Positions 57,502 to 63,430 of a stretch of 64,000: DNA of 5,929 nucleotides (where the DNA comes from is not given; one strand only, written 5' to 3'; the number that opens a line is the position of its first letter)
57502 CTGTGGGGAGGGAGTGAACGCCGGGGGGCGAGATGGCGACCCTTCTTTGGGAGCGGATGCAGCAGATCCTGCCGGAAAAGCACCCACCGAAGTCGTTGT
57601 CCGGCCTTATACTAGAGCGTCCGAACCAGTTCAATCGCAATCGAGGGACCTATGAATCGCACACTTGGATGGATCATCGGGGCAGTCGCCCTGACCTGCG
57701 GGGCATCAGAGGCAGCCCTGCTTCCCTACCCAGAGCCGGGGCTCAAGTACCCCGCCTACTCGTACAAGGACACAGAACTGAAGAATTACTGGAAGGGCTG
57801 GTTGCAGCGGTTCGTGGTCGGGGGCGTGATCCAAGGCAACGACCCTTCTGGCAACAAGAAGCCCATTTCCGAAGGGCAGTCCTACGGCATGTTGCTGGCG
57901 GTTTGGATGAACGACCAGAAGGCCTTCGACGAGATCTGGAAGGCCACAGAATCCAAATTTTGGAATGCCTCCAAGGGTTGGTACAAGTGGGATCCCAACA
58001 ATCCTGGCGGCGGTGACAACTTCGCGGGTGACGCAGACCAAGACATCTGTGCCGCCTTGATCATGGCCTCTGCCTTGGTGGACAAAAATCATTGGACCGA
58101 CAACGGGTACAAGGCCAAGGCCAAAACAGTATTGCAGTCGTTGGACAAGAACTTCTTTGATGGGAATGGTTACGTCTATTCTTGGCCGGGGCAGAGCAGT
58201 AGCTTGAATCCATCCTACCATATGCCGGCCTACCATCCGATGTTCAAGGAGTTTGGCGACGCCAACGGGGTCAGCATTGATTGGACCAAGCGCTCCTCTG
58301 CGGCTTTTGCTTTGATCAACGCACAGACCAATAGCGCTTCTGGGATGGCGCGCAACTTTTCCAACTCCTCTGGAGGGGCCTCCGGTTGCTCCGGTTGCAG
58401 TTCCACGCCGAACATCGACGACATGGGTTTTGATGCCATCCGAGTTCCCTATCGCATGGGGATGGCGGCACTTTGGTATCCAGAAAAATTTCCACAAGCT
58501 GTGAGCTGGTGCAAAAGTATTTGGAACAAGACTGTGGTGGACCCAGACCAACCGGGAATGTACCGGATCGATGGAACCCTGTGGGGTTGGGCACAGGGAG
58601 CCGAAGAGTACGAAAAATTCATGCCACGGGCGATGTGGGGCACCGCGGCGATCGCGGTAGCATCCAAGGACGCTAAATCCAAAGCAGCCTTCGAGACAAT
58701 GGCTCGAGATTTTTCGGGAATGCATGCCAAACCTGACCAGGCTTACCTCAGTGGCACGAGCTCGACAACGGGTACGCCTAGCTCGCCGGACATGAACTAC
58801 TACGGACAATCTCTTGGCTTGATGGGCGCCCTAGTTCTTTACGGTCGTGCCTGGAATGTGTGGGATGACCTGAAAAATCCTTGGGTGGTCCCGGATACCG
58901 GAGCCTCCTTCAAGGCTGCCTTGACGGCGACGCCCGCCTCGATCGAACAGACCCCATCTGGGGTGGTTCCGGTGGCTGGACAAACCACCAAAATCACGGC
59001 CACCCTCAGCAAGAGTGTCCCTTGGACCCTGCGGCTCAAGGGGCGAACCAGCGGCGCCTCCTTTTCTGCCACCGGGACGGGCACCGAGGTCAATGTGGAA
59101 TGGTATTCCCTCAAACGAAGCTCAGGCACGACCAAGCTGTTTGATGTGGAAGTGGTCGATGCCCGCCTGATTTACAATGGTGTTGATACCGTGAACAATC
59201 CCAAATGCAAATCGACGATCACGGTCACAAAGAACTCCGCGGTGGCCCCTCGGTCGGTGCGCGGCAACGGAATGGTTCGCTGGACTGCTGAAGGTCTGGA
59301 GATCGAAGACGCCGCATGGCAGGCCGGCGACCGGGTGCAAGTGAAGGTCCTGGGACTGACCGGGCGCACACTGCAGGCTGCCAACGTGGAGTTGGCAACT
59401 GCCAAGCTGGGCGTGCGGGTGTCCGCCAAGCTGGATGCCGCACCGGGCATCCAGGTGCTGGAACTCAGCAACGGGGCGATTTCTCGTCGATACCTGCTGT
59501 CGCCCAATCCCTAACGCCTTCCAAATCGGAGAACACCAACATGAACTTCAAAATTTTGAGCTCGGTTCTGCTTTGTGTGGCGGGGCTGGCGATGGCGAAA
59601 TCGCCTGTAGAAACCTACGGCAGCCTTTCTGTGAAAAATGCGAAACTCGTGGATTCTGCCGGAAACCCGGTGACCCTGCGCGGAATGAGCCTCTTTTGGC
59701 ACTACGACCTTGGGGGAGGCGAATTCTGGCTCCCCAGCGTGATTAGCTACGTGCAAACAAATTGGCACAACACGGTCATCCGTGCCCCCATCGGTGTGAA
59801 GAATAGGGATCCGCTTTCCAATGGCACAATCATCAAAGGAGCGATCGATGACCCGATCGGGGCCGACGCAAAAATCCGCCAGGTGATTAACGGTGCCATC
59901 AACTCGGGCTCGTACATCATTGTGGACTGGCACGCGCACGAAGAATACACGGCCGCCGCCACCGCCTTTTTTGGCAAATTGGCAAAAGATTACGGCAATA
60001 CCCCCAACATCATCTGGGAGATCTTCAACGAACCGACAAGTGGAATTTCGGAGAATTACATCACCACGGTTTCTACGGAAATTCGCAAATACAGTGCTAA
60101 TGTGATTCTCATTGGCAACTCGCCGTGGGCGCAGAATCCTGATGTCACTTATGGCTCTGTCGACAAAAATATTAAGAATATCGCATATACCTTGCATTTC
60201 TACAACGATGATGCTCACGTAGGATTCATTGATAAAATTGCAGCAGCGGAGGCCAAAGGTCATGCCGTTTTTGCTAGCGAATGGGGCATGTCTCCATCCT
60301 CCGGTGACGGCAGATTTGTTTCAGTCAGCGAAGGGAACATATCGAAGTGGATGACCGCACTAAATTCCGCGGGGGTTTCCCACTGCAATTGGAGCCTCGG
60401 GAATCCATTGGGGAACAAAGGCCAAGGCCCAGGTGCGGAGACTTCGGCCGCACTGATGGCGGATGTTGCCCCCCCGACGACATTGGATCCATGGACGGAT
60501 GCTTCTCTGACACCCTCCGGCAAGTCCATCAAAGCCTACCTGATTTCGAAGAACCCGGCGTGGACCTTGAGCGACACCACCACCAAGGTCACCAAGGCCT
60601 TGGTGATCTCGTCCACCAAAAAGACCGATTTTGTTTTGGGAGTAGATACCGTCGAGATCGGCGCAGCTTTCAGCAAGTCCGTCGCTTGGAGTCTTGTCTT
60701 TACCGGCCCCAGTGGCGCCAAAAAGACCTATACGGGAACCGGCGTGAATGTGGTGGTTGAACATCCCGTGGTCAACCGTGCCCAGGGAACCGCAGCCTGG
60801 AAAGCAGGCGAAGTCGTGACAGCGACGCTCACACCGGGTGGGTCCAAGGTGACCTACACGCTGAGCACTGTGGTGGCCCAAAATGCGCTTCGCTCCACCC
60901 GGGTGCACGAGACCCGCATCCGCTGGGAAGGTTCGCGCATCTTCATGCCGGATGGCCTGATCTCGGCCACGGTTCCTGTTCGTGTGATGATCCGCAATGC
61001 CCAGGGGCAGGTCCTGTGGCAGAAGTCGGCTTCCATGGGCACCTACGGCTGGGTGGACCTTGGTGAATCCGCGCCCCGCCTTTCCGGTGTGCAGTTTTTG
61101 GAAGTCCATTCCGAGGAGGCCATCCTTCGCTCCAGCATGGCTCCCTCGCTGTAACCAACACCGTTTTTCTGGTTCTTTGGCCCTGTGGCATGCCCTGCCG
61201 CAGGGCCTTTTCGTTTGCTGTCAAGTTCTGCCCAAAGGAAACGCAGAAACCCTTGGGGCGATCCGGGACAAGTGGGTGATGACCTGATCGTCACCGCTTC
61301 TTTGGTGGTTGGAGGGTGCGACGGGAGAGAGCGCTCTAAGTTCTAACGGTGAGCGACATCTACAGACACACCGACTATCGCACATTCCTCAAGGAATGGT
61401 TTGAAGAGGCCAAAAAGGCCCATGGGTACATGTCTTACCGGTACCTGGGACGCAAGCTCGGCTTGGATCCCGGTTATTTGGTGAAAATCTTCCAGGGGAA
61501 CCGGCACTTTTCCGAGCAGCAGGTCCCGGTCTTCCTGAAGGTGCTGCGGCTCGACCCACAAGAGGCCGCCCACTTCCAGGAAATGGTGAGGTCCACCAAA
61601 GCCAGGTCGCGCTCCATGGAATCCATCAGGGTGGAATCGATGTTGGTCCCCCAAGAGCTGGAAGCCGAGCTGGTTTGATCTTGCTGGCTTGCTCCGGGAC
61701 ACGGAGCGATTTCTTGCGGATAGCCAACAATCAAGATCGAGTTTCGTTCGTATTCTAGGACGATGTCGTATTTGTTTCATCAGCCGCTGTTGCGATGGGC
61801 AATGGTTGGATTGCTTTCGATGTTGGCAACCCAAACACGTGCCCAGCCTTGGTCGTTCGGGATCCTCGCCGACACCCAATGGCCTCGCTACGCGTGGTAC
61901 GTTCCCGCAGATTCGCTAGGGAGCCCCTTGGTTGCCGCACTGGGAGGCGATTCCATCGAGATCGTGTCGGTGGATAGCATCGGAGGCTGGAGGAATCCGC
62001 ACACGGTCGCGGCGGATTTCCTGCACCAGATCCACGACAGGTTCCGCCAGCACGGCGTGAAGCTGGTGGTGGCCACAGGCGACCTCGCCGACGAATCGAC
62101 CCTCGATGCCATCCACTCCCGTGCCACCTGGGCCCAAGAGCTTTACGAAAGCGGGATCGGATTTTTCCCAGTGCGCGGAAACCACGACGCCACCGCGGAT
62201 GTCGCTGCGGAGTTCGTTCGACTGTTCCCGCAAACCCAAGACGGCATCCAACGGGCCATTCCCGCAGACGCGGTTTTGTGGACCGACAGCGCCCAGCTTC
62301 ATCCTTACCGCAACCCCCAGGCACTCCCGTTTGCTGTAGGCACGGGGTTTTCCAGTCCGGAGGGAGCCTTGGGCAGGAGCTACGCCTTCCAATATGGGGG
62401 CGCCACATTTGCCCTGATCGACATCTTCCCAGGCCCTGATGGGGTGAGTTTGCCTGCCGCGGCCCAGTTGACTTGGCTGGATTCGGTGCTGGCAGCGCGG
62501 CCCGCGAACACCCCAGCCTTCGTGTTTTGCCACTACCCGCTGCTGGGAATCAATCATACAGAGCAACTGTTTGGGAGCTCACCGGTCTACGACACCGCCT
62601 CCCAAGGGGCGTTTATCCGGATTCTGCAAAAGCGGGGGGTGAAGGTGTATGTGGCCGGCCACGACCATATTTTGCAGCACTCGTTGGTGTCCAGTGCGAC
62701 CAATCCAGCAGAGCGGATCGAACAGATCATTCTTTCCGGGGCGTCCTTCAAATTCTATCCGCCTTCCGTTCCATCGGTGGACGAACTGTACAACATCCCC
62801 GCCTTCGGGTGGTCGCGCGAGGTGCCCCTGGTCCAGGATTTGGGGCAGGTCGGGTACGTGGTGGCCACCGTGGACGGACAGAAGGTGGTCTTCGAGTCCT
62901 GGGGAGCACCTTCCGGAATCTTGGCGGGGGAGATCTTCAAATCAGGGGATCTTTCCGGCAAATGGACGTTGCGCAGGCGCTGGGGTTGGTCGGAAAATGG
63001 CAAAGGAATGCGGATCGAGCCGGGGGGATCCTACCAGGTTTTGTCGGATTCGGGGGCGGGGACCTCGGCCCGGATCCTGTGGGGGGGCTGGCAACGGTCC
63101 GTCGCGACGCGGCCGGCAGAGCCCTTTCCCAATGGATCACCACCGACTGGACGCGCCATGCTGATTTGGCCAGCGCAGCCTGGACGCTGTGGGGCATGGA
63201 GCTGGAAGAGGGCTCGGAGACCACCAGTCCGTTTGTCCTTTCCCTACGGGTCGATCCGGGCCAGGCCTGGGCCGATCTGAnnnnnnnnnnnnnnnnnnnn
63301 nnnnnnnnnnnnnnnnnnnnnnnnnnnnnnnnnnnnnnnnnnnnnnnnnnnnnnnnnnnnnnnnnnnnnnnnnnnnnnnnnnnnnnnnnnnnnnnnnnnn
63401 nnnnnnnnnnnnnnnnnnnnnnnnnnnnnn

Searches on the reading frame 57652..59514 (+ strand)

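Call 52: search_protein_families(library=ncbifam, proteins=[window:57652-59514:+], max_evalue=0.1)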
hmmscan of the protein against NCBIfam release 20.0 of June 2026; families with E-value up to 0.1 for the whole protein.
window:57652-59514:+ (620 aa): 1 family
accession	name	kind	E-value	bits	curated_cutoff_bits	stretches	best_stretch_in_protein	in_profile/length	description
NF008305.0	PRK11097.1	equivalog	2.1e-10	40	299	1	46-274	28-260/378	cellulose synthase complex periplasmic endoglucanase BcsZ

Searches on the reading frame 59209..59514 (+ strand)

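Call 54: search_protein_families(library=pfam, proteins=[window:59209-59514:+], max_evalue=1)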
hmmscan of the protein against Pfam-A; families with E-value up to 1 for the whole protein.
window:59209-59514:+ (101 aa): 1 family
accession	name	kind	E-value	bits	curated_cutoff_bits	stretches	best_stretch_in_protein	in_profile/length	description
PF15531.11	Ntox27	-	0.0074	16.7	24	1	46-84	33-71/130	Bacterial toxin 27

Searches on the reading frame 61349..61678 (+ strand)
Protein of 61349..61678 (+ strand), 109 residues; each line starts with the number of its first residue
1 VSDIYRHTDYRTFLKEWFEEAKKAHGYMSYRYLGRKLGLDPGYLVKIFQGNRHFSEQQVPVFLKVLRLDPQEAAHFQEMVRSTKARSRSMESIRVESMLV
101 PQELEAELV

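Call 3: search_protein_families(library=ncbifam, proteins=[window:61349-61678:+], max_evalue=0.01)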
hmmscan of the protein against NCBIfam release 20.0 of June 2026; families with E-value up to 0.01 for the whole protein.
window:61349-61678:+ (109 aa): 3 families
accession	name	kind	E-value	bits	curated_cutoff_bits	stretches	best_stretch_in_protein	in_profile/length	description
TIGR02147.1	Fsuc_second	paralog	1.3e-21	77.3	50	1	1-98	1-99/272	TIGR02147 family protein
NF002773.0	PRK02866.1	subfamily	0.0025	17.9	150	1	21-80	13-71/147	cyanase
TIGR00673.1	cynS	equivalog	0.0088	16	113.3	1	18-78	13-72/150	cyanase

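Call 4: search_protein_families(library=pfam, proteins=[window:61349-61678:+], max_evalue=0.01)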
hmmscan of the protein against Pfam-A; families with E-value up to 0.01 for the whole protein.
window:61349-61678:+ (109 aa): 1 family
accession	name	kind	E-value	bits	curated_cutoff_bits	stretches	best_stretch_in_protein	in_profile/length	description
PF13560.12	HTH_31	-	0.00011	22.9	27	1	26-76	14-64/64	Helix-turn-helix domain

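Call 22: find_homologous_proteins(query=window:61349-61675:+, max_evalue=0.001)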
Query seq(109 aa) (109 aa): 3 proteins with E <= 0.001 among 7 candidates.
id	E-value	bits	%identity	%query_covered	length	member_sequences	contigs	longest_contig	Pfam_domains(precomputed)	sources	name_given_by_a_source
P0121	7.6e-66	237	100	100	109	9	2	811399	-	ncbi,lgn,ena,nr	ncbi:MAG: TIGR02147 family protein [Fibrobacteres bacterium]|nr:TIGR02147 family protein [Fibrobacte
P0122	2.8e-38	148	68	93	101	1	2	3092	-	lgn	-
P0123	6.5e-34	134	87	61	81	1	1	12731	-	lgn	-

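Call 23: find_encoding_contigs(protein=P0122, flank=6000, max_places=3)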
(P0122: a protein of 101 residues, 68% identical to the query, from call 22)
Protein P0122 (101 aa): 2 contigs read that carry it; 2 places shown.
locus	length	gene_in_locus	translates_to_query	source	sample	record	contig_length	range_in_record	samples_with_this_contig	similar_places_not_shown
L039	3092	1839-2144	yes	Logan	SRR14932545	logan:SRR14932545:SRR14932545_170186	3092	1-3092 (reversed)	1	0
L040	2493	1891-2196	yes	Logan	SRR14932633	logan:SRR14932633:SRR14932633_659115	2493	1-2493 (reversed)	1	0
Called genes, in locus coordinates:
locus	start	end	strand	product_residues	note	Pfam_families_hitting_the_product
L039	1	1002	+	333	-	?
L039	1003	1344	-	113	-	-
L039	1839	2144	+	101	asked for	-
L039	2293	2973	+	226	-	PF02463:SMC_N (weak), PF00005:ABC_tran, PF13304:AAA_21 (faint)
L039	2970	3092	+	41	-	?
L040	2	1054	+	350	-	?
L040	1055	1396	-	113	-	-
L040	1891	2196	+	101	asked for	-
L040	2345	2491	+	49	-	?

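Call 24: find_encoding_contigs(protein=P0123, flank=8000, max_places=3)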
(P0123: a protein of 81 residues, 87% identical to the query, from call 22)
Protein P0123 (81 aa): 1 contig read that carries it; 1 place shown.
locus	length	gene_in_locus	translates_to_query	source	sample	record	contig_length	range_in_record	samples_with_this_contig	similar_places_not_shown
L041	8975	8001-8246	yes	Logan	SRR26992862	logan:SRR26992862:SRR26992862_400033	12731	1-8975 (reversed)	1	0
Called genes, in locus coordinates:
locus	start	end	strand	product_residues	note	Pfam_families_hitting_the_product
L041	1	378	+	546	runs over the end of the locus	-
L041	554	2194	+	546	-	-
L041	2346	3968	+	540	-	-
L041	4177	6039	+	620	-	PF01270:Glyco_hydro_8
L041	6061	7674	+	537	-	PF00150:Cellulase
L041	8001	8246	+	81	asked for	-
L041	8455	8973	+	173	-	?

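Call 53: search_protein_families(library=padloc, proteins=[window:61349-61678:+], max_evalue=0.01)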
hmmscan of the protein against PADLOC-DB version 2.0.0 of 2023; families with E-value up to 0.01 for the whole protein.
window:61349-61678:+ (109 aa): 0 families

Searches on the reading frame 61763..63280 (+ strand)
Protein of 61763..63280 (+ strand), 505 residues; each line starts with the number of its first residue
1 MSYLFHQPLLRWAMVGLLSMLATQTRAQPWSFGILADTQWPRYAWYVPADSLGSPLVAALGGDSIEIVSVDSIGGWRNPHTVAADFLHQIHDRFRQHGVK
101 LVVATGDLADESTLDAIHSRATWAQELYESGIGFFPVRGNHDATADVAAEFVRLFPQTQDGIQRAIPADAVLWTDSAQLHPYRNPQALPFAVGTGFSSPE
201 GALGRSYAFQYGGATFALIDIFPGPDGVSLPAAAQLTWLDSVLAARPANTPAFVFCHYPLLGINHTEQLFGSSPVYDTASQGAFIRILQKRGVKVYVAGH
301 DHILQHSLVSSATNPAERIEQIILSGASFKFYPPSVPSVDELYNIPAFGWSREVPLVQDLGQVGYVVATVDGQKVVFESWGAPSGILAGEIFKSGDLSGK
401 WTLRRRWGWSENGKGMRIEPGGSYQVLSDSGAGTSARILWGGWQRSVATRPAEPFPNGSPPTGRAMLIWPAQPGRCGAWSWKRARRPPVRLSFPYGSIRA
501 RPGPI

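Call 3: search_protein_families(library=ncbifam, proteins=[window:61763-63280:+], max_evalue=0.01)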
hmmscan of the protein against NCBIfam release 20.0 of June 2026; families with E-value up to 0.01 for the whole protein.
window:61763-63280:+ (505 aa): 2 families
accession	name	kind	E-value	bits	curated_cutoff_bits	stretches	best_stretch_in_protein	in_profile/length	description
NF008359.0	PRK11148.1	equivalog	0.0017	17.9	225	0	87-145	46-99/275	3',5'-cyclic-AMP phosphodiesterase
TIGR04123.1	P_estr_lig_assc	hypoth_equivalog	0.0034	16.8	150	1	79-147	45-114/207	ligase-associated DNA damage response endonuclease PdeM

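Call 4: search_protein_families(library=pfam, proteins=[window:61763-63280:+], max_evalue=0.01)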
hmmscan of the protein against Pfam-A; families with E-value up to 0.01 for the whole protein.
window:61763-63280:+ (505 aa): 2 families
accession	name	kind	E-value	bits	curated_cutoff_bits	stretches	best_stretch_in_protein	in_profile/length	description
PF00149.33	Metallophos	-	1.1e-12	49.2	21.5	1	86-303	17-190/191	Calcineurin-like phosphoesterase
PF12850.12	Metallophos_2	-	0.0016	18.9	27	0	86-157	15-73/154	Calcineurin-like phosphoesterase superfamily domain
